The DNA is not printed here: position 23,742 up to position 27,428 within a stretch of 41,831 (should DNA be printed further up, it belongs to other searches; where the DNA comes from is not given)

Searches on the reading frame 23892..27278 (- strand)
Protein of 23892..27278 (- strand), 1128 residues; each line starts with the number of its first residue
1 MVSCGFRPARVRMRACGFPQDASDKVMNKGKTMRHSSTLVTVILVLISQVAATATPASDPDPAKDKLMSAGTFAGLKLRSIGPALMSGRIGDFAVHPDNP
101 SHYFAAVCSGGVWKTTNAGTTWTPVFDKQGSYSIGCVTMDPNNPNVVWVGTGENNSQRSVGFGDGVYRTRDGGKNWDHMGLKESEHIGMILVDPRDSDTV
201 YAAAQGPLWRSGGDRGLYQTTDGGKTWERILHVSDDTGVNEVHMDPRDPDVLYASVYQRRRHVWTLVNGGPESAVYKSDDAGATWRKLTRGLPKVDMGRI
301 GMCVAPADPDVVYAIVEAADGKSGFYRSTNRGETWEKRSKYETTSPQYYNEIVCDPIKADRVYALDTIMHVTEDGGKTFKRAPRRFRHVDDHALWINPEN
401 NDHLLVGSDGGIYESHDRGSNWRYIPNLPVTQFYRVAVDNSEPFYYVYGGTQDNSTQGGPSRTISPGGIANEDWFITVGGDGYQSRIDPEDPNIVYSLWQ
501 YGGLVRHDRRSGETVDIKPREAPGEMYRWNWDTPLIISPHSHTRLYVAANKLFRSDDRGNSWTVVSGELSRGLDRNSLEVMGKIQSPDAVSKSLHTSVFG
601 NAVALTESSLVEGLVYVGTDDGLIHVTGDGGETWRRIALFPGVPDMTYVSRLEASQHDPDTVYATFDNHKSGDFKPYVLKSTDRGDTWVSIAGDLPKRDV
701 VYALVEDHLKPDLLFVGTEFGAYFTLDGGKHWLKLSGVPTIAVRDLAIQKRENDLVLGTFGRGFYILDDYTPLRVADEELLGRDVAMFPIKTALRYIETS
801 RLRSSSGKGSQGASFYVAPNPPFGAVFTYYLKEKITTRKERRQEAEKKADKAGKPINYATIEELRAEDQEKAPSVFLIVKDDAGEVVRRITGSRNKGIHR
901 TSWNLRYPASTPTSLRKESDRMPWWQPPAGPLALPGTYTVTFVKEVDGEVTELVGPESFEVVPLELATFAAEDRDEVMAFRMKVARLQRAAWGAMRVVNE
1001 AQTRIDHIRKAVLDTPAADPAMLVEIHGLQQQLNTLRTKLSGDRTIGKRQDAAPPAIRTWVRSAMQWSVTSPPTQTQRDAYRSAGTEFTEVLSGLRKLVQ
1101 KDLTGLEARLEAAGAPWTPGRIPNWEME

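Call 81: search_protein_families(library=pfam, proteins=[window:23892-27278:-], max_evalue=0.0001)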
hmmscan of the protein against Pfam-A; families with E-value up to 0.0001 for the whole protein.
window:23892-27278:- (1128 aa): 4 families
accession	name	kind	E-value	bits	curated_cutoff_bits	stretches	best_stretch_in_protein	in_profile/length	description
PF15902.12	Sortilin-Vps10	-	1.6e-34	120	33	2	166-295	3-119/446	Sortilin, neurotensin receptor 3,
PF02012.26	BNR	-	1.6e-11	42.8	27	0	326-337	1-12/12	BNR/Asp-box repeat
PF14870.12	PSII_BNR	-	1.2e-09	38.3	27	0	326-423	41-138/303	Photosynthesis system II assembly factor YCF48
PF15899.11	BNR_6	-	7.7e-06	25.9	27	0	552-563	1-12/14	BNR-Asp box repeat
